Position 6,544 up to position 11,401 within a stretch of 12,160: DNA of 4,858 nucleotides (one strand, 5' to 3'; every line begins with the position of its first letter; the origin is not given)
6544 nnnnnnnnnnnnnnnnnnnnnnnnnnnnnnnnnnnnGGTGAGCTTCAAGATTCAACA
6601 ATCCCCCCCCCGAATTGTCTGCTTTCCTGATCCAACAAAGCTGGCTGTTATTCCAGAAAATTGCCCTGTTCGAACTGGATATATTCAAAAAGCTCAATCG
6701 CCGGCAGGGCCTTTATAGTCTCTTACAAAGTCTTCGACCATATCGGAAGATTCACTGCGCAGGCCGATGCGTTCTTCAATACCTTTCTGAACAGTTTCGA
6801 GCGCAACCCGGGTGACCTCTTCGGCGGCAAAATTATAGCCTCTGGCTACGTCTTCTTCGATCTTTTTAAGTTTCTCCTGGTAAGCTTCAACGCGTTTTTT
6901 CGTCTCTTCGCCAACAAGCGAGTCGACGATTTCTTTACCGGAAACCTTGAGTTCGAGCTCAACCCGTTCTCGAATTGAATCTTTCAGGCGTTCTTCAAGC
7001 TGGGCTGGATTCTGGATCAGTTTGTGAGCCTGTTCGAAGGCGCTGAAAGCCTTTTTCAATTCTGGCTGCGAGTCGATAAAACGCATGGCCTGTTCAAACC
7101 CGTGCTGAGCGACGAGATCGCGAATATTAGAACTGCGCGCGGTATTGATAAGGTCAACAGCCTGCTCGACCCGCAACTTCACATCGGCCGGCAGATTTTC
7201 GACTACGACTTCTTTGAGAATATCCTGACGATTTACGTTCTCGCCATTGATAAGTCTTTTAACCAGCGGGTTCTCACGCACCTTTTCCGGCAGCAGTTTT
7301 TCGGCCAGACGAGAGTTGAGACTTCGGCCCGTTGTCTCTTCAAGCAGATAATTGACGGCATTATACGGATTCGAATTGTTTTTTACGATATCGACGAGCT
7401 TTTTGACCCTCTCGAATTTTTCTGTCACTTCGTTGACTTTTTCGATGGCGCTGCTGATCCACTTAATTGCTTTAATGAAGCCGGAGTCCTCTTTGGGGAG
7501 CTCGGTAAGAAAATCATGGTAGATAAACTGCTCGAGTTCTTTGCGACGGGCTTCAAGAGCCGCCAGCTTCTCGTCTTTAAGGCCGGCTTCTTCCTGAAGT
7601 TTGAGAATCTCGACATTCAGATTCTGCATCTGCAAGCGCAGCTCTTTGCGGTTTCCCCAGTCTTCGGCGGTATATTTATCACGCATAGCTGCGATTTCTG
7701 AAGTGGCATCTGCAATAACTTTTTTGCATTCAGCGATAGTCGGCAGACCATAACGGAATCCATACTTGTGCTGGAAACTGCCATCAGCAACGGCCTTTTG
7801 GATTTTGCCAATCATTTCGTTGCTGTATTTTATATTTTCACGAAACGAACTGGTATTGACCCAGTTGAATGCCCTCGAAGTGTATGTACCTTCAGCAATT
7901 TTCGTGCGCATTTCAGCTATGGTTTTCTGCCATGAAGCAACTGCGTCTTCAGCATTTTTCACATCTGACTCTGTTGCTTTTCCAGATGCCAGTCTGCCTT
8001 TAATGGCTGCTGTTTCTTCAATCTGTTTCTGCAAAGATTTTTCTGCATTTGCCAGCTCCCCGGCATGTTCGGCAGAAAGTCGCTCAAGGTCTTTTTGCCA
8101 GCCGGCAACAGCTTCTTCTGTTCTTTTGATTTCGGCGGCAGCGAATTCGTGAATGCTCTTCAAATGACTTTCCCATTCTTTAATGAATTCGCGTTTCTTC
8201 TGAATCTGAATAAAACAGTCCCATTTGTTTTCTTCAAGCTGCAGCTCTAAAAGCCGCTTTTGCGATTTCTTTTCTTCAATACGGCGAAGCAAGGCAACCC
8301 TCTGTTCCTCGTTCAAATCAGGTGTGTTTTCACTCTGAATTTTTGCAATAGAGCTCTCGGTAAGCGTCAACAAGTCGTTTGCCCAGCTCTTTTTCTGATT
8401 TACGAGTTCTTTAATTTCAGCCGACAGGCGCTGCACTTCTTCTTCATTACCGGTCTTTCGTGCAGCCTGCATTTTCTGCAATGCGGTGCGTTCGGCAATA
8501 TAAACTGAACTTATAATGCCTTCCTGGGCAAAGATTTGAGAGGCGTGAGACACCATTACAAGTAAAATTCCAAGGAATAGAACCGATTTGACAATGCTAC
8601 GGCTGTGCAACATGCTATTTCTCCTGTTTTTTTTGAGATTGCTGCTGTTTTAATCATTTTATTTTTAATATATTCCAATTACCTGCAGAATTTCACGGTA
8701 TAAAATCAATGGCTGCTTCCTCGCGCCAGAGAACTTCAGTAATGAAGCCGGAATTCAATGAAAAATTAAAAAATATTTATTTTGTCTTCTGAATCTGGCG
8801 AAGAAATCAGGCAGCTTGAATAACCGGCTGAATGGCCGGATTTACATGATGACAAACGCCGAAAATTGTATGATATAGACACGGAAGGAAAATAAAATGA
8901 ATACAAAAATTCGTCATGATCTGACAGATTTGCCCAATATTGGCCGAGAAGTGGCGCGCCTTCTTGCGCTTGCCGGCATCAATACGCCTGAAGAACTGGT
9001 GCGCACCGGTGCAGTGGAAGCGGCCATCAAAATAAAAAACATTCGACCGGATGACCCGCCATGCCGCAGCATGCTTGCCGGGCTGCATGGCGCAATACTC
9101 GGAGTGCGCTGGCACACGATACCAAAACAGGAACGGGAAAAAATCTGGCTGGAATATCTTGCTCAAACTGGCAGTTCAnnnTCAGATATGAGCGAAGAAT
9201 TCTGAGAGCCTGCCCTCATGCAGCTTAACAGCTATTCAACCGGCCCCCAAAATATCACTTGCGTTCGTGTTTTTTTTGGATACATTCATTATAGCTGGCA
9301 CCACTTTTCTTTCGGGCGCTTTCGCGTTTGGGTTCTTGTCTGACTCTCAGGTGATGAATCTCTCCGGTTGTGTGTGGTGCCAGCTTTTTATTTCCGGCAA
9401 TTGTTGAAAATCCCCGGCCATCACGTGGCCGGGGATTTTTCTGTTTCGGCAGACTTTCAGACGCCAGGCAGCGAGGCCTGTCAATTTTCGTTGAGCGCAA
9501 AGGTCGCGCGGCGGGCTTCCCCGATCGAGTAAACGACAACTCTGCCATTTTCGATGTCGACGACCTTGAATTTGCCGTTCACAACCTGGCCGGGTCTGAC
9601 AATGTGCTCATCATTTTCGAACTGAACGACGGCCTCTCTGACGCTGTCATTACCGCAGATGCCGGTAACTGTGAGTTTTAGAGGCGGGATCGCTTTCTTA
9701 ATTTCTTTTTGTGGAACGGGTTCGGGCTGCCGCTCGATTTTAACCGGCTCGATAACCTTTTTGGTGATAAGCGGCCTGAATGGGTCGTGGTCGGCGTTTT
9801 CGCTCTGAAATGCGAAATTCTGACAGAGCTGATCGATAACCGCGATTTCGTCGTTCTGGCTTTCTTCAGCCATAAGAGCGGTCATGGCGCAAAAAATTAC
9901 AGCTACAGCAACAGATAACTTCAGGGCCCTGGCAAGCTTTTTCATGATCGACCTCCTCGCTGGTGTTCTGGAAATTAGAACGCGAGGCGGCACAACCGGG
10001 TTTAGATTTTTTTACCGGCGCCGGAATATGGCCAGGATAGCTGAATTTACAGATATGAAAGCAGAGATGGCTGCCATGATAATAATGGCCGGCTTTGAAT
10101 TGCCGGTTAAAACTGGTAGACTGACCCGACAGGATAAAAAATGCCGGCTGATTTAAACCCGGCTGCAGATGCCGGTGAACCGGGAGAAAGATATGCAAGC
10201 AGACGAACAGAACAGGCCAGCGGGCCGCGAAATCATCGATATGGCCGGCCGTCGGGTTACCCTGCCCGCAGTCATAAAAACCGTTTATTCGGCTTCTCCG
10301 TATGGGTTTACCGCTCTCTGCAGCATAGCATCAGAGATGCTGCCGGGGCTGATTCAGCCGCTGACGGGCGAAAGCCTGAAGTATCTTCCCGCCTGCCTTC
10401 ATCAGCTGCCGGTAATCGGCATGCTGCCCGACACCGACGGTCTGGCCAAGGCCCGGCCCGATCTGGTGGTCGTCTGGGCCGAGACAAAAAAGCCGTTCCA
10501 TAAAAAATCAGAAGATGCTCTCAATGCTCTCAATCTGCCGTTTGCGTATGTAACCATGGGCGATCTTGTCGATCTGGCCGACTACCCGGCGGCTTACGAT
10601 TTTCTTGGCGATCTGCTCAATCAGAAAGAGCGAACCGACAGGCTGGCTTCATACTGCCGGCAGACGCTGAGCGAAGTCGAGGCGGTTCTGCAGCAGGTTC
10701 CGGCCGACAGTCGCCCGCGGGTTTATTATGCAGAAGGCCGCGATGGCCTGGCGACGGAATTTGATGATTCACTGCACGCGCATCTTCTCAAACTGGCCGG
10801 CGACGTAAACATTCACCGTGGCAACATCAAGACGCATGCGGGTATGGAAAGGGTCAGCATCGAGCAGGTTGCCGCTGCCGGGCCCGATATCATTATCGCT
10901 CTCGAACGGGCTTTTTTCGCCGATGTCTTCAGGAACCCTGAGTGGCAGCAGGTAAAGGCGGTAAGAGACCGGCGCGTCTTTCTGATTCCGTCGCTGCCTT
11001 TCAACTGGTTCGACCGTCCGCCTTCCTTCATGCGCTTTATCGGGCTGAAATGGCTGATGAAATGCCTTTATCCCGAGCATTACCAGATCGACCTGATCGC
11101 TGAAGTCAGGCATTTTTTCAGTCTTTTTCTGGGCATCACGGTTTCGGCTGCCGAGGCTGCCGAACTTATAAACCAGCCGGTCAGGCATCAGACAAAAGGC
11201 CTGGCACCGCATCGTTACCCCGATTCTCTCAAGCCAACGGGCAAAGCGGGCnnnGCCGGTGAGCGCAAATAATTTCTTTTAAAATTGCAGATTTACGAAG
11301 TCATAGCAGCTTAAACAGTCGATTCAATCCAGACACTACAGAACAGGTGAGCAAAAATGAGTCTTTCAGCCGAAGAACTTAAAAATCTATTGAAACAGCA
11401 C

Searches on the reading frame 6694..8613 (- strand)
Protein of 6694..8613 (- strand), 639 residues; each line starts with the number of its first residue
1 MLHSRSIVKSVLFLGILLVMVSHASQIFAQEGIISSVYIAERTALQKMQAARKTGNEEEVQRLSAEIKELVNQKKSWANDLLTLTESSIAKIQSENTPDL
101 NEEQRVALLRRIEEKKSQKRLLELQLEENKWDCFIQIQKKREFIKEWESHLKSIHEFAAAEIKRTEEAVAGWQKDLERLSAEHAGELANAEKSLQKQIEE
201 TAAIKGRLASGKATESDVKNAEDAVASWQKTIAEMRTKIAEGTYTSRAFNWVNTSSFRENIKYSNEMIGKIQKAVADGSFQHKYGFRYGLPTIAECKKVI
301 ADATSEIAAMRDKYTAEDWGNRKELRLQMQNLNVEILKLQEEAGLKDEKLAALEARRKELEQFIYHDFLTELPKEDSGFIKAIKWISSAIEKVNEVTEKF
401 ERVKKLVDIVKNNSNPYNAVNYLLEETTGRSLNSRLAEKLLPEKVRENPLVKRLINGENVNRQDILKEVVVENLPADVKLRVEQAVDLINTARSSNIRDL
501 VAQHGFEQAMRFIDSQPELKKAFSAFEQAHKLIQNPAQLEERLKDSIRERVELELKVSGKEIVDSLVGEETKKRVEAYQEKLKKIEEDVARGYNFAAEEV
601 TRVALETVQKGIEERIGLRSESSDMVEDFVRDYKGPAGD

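Call 4: search_protein_families(library=pfam, proteins=[window:6697-8613:-], max_evalue=0.01)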
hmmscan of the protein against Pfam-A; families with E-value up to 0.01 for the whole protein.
window:6697-8613:- (639 aa): 1 family
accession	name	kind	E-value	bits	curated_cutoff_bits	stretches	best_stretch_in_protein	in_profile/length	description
PF12167.14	Arm-DNA-bind_2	-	0.0032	17.9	22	0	258-283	33-58/65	Arm DNA-binding domain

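Call 22: search_protein_families(library=ncbifam, proteins=[window:6697-8613:-], max_evalue=0.01)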
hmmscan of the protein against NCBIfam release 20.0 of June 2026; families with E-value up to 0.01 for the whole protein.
window:6697-8613:- (639 aa): 0 families

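Call 41: find_encoding_contigs(protein=window:6694-8613:-, flank=10000, max_places=6)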
Protein window:6694-8613:- (639 aa): 9 contigs read that carry it; 3 places shown.
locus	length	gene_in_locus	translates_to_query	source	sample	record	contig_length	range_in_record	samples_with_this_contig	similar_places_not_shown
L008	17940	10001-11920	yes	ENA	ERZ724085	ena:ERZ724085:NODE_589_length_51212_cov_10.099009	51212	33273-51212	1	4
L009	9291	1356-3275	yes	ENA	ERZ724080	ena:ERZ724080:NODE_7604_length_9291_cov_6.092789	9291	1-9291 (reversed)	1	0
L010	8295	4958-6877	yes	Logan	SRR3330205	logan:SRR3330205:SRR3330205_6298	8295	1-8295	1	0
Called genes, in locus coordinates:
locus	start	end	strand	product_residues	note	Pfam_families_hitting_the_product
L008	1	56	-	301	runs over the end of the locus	PF18741:MTES_1575 (weak), PF04480:DUF559 (weak)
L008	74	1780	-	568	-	PF01420:Methylase_S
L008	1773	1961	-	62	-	PF13412:HTH_24 (weak)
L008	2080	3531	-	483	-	PF12161:HsdM_N, PF02384:N6_Mtase, PF07669:Eco57I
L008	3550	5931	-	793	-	PF04313:HSDR_N, PF13588:HSDR_N_2 (weak), PF00270:DEAD, PF04851:ResIII, PF18766:SWI2_SNF2, PF00271:Helicase_C (weak), PF08463:EcoEI_R_C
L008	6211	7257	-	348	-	PF00144:Beta-lactamase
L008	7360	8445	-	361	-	PF01497:Peripla_BP_2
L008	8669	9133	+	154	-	-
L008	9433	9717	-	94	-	PF04994:TfoX_C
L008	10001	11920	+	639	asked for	-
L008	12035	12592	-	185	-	PF13240:Zn_Ribbon_1 (weak), PF13248:Zn_ribbon_3 (weak)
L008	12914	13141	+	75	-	-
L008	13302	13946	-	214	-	PF01510:Amidase_2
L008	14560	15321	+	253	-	-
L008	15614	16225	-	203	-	PF01797:Y1_Tnp (faint)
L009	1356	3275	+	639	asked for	-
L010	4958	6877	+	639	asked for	-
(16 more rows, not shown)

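Call 74: search_protein_families(library=padloc, proteins=[window:6697-8613:-], max_evalue=0.01)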
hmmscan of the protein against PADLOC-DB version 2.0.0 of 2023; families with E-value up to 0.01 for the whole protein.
window:6697-8613:- (639 aa): 0 families

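Call 75: search_protein_families(library=phrogs, proteins=[window:6697-8613:-], max_evalue=0.01)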
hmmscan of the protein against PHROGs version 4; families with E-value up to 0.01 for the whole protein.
window:6697-8613:- (639 aa): 0 families

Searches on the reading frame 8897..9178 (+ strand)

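Call 4: search_protein_families(library=pfam, proteins=[window:8897-9178:+], max_evalue=0.01)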
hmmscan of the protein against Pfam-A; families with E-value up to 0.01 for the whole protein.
window:8897-9178:+ (94 aa): 3 families
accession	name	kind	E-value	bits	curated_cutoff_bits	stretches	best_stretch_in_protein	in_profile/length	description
PF04994.19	TfoX_C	-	3e-17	63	23.1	1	7-83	3-77/81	TfoX C-terminal domain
PF11731.14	Cdd1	-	9.6e-05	23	25.5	1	7-39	6-38/86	Pathogenicity locus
PF14520.12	HHH_5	-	0.0014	19.5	27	1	8-48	3-42/57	Helix-hairpin-helix domain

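Call 74: search_protein_families(library=padloc, proteins=[window:8897-9178:+], max_evalue=0.01)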
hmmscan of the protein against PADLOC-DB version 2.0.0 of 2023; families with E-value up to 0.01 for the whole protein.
window:8897-9178:+ (94 aa): 0 families

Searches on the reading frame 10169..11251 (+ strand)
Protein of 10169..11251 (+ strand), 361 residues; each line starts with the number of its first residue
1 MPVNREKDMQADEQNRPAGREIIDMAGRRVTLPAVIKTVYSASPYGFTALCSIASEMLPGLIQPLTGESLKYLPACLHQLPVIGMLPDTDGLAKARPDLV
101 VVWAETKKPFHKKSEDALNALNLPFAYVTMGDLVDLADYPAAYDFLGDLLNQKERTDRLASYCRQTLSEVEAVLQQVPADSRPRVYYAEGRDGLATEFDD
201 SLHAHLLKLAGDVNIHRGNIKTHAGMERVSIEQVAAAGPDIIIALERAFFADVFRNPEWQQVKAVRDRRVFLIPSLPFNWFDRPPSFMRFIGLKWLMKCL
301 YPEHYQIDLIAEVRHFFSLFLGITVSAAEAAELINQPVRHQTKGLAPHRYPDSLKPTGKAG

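Call 4: search_protein_families(library=pfam, proteins=[window:10169-11251:+], max_evalue=0.01)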
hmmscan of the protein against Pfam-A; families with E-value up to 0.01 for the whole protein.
window:10169-11251:+ (361 aa): 1 family
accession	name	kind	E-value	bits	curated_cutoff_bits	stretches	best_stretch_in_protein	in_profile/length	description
PF01497.23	Peripla_BP_2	-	5.9e-13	49.2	27.5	1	85-275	47-233/235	Periplasmic binding protein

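Call 22: search_protein_families(library=ncbifam, proteins=[window:10169-11251:+], max_evalue=0.01)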
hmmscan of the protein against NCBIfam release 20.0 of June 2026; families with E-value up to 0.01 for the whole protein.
window:10169-11251:+ (361 aa): 5 families
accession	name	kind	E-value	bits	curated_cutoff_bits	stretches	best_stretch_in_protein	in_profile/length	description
TIGR03659.1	IsdE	equivalog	8.9e-08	31.7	298.65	1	69-278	65-272/292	heme ABC transporter substrate-binding protein IsdE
NF002894.0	PRK03379.1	equivalog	1.9e-05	24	234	1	95-244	77-214/266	vitamin B12 ABC transporter substrate-binding protein BtuF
TIGR04281.1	peripla_PGF_1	equivalog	4.9e-05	22.6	325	1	166-270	141-238/330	PGF-CTERM-anchored ABC transporter substrate-binding protein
NF049932.1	TranspRegBtr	equivalog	0.00011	20.9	900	1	211-281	433-509/531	bacillibactin transport transcriptional regulator Btr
NF010649.0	PRK14048.1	equivalog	0.00027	20.2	374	1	23-245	35-269/374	ferrichrome/ferrioxamine B periplasmic transporter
